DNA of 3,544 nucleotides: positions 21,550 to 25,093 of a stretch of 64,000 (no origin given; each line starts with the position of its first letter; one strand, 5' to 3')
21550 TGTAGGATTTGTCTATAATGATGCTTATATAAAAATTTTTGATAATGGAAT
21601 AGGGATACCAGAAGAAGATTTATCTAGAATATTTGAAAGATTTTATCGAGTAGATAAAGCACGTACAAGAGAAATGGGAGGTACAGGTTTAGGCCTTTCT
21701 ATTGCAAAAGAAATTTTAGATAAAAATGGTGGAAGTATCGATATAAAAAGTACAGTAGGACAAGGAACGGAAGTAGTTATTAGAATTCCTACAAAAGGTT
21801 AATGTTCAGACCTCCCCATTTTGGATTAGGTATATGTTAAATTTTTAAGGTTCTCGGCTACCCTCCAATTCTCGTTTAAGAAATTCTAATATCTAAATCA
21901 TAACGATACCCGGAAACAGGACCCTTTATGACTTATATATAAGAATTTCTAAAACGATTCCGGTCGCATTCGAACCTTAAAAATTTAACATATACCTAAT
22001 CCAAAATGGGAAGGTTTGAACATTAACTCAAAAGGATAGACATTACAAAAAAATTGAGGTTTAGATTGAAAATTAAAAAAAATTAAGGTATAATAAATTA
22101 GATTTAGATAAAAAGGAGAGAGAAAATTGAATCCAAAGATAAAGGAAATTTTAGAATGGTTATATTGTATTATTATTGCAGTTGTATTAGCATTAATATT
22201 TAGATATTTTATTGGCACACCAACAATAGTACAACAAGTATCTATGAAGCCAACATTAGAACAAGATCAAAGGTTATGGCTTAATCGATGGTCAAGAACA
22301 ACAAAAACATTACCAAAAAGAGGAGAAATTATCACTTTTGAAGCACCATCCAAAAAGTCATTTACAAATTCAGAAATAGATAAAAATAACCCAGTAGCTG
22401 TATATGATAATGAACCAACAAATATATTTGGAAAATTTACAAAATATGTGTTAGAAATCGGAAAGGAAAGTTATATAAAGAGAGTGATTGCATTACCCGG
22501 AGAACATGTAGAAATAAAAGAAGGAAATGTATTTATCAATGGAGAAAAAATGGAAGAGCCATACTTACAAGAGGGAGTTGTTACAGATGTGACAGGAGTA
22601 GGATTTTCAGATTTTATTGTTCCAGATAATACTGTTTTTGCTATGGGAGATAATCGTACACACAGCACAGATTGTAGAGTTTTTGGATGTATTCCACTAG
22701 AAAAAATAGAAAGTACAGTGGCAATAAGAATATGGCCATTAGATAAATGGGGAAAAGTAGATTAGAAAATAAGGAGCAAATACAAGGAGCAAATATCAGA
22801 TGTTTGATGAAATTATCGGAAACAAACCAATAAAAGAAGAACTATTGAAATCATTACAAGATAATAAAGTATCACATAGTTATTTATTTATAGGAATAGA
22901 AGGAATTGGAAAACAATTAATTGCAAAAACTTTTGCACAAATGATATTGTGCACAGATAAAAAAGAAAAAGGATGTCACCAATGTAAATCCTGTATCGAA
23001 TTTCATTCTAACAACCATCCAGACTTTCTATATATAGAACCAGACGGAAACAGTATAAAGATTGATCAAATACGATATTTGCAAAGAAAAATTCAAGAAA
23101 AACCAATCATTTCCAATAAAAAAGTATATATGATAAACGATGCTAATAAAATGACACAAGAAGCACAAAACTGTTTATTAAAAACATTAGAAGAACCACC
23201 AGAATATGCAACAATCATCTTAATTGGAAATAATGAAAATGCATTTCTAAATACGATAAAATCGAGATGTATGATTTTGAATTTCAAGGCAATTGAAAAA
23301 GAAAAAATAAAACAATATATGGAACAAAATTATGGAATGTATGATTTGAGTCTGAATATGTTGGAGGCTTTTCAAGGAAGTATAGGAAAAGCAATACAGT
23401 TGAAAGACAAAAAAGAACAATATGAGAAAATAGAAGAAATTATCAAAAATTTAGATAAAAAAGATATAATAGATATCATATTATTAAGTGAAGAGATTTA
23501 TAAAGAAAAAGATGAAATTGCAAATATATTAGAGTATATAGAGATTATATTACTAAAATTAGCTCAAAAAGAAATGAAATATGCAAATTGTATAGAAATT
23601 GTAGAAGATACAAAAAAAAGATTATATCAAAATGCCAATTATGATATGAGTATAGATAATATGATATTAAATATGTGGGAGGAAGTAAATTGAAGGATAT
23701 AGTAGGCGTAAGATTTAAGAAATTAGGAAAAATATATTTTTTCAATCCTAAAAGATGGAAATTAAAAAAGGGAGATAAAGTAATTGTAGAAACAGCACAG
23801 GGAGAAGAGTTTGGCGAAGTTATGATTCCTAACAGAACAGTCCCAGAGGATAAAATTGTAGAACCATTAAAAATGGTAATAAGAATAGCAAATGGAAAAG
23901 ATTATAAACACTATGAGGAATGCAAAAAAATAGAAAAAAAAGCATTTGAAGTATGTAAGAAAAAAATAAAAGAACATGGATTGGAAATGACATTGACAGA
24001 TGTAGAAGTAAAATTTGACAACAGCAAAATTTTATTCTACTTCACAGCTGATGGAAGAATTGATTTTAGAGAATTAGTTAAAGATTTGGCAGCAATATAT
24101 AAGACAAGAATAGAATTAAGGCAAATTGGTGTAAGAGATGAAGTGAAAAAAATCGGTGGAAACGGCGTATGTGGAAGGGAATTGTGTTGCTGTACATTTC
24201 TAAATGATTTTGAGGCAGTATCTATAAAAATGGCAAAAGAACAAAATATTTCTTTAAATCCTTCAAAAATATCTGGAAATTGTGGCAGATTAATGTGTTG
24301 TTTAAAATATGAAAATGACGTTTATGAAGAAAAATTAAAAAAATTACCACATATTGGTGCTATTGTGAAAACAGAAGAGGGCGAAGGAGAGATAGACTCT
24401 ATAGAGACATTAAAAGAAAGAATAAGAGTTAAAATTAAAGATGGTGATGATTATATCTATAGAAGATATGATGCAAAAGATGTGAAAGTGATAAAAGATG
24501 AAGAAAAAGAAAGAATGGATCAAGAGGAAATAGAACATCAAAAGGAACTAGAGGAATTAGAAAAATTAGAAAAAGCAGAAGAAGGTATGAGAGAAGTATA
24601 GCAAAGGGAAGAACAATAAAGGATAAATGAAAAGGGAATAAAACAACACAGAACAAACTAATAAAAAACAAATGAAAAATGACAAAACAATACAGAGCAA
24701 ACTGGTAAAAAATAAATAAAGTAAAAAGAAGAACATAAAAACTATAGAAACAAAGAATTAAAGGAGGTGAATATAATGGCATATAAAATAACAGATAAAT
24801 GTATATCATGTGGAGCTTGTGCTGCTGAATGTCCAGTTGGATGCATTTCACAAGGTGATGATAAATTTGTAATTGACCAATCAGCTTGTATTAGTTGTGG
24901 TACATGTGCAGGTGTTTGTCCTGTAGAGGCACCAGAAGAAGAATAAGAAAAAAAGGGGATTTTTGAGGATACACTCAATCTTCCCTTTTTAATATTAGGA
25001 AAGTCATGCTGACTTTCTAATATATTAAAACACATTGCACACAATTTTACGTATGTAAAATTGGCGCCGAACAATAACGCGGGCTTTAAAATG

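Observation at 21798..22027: Family B: ~190-230 bp long-hairpin elements with a conserved core and copy-specific, self-complementary arms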

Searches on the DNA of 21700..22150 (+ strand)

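Call 10: search_dna_similar(query=window:21838-21985:+, collection=plasmids, mode=distant, max_evalue=0.001)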
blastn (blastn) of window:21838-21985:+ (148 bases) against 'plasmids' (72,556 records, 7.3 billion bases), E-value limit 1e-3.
No match.

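Call 11: search_dna_similar(query=window:21838-21985:+, collection=phages, mode=distant, max_evalue=0.001)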
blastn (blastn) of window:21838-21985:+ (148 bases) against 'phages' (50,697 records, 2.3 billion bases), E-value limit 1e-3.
No match.

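Call 12: search_rna_families(source=window, start=21700, end=22150, threshold=evalue, max_evalue=10)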
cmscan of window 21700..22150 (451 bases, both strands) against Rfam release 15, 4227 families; matches with E-value up to 10: 6.
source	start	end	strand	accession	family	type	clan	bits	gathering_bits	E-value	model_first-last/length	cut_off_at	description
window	21797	22028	-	RF04209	MIR7533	Gene; miRNA;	-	58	230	5e-11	1-249/249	no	MIR7533 microRNA precursor family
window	21820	22005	+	RF04209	MIR7533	Gene; miRNA;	-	42.4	230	3.2e-07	1-249/249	no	MIR7533 microRNA precursor family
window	21873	21956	-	RF03743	MIR7696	Gene; miRNA;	-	28.9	83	0.0017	1-88/88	no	MIR7696 microRNA precursor family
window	21787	22034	-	RF04150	MIR2655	Gene; miRNA;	-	21.4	122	0.4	1-267/267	no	MIR2655 microRNA precursor family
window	21882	21947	-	RF04205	MIR2606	Gene; miRNA;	-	18.9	139.7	3.4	1-165/165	no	MIR2606 microRNA precursor family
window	21749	21821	-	RF02282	TtnuCD5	Gene; snRNA; snoRNA; CD-box;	-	17.4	70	8.6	1-77/77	no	Tetrahymena snoRNA TtnuCD5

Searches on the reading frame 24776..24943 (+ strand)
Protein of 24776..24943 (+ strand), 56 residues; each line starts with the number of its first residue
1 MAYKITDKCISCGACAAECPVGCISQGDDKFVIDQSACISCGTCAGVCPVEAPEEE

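Call 42: find_encoding_contigs(protein=window:24776-24943:+, flank=10000, max_places=10)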
Protein seq(56 aa) (56 aa): 23 contigs read that carry it; 10 places shown.
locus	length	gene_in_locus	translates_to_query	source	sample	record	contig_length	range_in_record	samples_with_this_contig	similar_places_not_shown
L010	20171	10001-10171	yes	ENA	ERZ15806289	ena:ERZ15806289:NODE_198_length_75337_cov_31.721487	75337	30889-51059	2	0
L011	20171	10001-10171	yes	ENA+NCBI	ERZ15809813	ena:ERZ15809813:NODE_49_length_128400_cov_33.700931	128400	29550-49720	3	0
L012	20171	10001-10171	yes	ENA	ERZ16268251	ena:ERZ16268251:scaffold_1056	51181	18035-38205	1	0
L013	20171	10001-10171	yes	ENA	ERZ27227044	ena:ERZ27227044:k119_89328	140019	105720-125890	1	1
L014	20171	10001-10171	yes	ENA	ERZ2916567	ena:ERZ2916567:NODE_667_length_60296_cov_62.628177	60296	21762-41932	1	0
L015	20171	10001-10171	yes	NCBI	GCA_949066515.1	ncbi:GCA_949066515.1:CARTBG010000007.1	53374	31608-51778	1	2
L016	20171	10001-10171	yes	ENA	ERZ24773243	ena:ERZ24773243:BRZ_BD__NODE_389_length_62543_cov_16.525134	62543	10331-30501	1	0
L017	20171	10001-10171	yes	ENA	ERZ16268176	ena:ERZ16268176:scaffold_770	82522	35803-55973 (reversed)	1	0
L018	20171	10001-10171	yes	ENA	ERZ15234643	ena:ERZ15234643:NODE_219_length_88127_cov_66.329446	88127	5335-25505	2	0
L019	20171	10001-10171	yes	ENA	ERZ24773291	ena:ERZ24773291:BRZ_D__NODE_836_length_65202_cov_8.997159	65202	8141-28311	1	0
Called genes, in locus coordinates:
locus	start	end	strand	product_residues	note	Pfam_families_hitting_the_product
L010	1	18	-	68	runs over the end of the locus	PF00403:HMA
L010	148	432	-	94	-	PF02583:Trns_repr_metal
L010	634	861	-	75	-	-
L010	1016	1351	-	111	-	-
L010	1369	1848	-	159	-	PF12641:Flavodoxin_3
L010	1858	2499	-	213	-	PF02698:DUF218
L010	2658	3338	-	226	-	-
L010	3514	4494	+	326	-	PF01368:DHH, PF02272:DHHA1 (weak)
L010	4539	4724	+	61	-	PF14020:DUF4236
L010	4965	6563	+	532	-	-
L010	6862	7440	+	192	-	PF01558:POR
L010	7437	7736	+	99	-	PF13187:Fer4_9 (faint), PF00037:Fer4 (weak), PF12837:Fer4_6 (weak), PF13237:Fer4_10, PF14697:Fer4_21, PF12838:Fer4_7, PF00037:Fer4, PF12837:Fer4_6 (weak), +5 more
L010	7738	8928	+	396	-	PF01855:POR_N, PF17147:PFOR_II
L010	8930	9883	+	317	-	PF02775:TPP_enzyme_C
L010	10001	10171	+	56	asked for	PF00037:Fer4, PF13237:Fer4_10 (weak), PF14697:Fer4_21, PF12838:Fer4_7, PF13187:Fer4_9, PF12797:Fer4_2 (weak), PF12837:Fer4_6 (weak), PF00037:Fer4, +3 more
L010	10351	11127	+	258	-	PF01797:Y1_Tnp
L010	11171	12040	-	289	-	PF04468:PSP1, PF28472:PSP1_3rd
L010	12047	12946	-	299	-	PF13177:DNA_pol3_delta2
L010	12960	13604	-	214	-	PF10502:Peptidase_S26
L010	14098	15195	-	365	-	PF00078:RVT_1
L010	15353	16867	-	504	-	PF00512:HisKA, PF02518:HATPase_c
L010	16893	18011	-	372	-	PF03033:Glyco_transf_28, PF04101:Glyco_tran_28_C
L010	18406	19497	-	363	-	PF01098:FTSW_RODA_SPOVE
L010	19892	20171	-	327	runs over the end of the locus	PF00953:Glycos_transf_4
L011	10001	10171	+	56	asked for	PF00037:Fer4, PF13237:Fer4_10 (weak), PF14697:Fer4_21, PF12838:Fer4_7, PF13187:Fer4_9, PF12797:Fer4_2 (weak), PF12837:Fer4_6 (weak), PF00037:Fer4, +3 more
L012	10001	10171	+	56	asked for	PF00037:Fer4, PF13237:Fer4_10 (weak), PF14697:Fer4_21, PF12838:Fer4_7, PF13187:Fer4_9, PF12797:Fer4_2 (weak), PF12837:Fer4_6 (weak), PF00037:Fer4, +3 more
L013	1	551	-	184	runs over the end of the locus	PF12464:Mac, PF00132:Hexapep, PF14602:Hexapep_2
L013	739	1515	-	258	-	PF02535:Zip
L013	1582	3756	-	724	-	PF00403:HMA, PF00122:E1-E2_ATPase, PF00702:Hydrolase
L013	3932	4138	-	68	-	PF00403:HMA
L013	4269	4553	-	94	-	PF02583:Trns_repr_metal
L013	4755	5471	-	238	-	-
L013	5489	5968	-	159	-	PF12641:Flavodoxin_3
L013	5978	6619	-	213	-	PF02698:DUF218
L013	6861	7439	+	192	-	PF01558:POR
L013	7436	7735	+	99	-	PF13187:Fer4_9 (faint), PF00037:Fer4 (weak), PF12837:Fer4_6 (weak), PF13237:Fer4_10, PF14697:Fer4_21, PF12838:Fer4_7, PF00037:Fer4, PF12837:Fer4_6 (weak), +5 more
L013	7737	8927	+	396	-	PF01855:POR_N, PF17147:PFOR_II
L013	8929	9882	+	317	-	PF02775:TPP_enzyme_C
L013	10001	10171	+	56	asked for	PF00037:Fer4, PF13237:Fer4_10 (weak), PF14697:Fer4_21, PF12838:Fer4_7, PF13187:Fer4_9, PF12797:Fer4_2 (weak), PF12837:Fer4_6 (weak), PF00037:Fer4, +3 more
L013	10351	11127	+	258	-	PF01797:Y1_Tnp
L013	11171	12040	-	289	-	PF04468:PSP1, PF28472:PSP1_3rd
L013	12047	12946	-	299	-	PF13177:DNA_pol3_delta2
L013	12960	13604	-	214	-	PF10502:Peptidase_S26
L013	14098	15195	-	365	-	PF00078:RVT_1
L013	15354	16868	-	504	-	PF00512:HisKA, PF02518:HATPase_c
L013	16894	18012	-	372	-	PF03033:Glyco_transf_28, PF04101:Glyco_tran_28_C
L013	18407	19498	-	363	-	PF01098:FTSW_RODA_SPOVE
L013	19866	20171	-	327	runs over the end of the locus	PF00953:Glycos_transf_4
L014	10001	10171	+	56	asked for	PF00037:Fer4, PF13237:Fer4_10 (weak), PF14697:Fer4_21, PF12838:Fer4_7, PF13187:Fer4_9, PF12797:Fer4_2 (weak), PF12837:Fer4_6 (weak), PF00037:Fer4, +3 more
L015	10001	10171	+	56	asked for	PF00037:Fer4, PF13237:Fer4_10 (weak), PF14697:Fer4_21, PF12838:Fer4_7, PF13187:Fer4_9, PF12797:Fer4_2 (weak), PF12837:Fer4_6 (weak), PF00037:Fer4, +3 more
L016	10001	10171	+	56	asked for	PF00037:Fer4, PF13237:Fer4_10 (weak), PF14697:Fer4_21, PF12838:Fer4_7, PF13187:Fer4_9, PF12797:Fer4_2 (weak), PF12837:Fer4_6 (weak), PF00037:Fer4, +3 more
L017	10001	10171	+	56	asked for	PF00037:Fer4, PF13237:Fer4_10 (weak), PF14697:Fer4_21, PF12838:Fer4_7, PF13187:Fer4_9, PF12797:Fer4_2 (weak), PF12837:Fer4_6 (weak), PF00037:Fer4, +3 more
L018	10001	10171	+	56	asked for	PF00037:Fer4, PF13237:Fer4_10 (weak), PF14697:Fer4_21, PF12838:Fer4_7, PF13187:Fer4_9, PF12797:Fer4_2 (weak), PF12837:Fer4_6 (weak), PF00037:Fer4, +3 more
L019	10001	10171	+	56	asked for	PF00037:Fer4, PF13237:Fer4_10 (weak), PF14697:Fer4_21, PF12838:Fer4_7, PF13187:Fer4_9, PF12797:Fer4_2 (weak), PF12837:Fer4_6 (weak), PF00037:Fer4, +3 more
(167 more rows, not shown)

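Call 97: search_protein_families(library=padloc, proteins=[L010:14098-15195:-, L010:10351-11127:+])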
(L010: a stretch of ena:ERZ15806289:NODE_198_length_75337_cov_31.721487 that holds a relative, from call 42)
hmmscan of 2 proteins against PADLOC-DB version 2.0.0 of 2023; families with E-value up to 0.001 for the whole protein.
L010:14098-15195:- (365 aa): 52 families (the best 25 are shown)
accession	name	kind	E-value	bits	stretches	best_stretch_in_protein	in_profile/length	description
PDLC02939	RT_II-A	-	4.1e-53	178.8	1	54-351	24-297/304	-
PDLC02936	RT_I-A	-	3.2e-43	146.2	1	55-351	25-300/308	-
PDLC02961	RT-TIR_XII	-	3.1e-40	136.5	1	54-326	39-293/475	single gene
PDLC02962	RT-TIR_XII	-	4.7e-40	135.8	1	56-322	40-287/478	single gene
PDLC02941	RT_II-A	-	1.1e-39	134.4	1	41-357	24-302/309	-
PDLC02960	RT-Protease_XI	-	5.1e-39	132.6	1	28-319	5-272/506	single gene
PDLC02959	RT-Protease_XI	-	6.4e-39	132.2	1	28-307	7-266/510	single gene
PDLC02956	RT_XIII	-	1.1e-37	128.1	1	56-350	142-423/469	-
PDLC02943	RT_III-A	-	1e-36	124.5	1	56-337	47-303/322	-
PDLC02965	RT-Toprim_I-C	-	1.4e-36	124.5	1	46-345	14-284/529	single gene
PDLC02968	RT-Toprim_I-C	-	1.6e-36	124.3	1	47-345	15-284/529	single gene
PDLC02942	RT_III-A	-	2.9e-35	119.9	1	55-313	66-296/341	-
PDLC02946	RT_III-A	-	4.3e-35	119.4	1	54-362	57-327/330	-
PDLC03739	RT_Ec107-like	-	4.9e-34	116.1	1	46-307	33-255/307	retron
PDLC02944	RT_III-A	-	4e-33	113.4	2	177-349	204-367/597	-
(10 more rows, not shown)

L010:10351-11127:+ (258 aa): 0 families

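Call 98: search_protein_families(library=ncbifam, proteins=[L010:14098-15195:-, L010:10351-11127:+])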
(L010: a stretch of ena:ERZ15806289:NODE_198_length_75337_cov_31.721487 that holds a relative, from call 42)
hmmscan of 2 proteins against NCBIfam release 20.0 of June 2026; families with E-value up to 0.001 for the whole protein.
L010:14098-15195:- (365 aa): 5 families
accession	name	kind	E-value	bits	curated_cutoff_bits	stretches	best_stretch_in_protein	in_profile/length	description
NF038233.2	retron_St85_RT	exception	1.2e-54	185.6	235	1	55-348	21-289/289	retron St85 family RNA-directed DNA polymerase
NF042941.1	Retron_TIR_antiphage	equivalog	9.2e-33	113.7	600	1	48-312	18-270/464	TIR domain-containing anti-phage reverse transcriptase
NF038237.1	retron_Ec67_fus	exception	2.5e-30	105.5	450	1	53-344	31-318/572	retron Ec67 family RNA-directed DNA polymerase/endonuclease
TIGR04416.1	group_II_RT_mat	equivalog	2.5e-16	59.7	300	1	58-335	52-325/353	group II intron reverse transcriptase/maturase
NF041746.1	Drt2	equivalog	4e-11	42.7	390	1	168-275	214-305/416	antiviral reverse transcriptase Drt2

L010:10351-11127:+ (258 aa): 1 family
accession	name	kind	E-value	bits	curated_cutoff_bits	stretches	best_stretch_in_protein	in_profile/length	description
NF047646.1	REP_Tyr_transpos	equivalog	6.9e-17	61.7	80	1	23-141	21-146/146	REP-associated tyrosine transposase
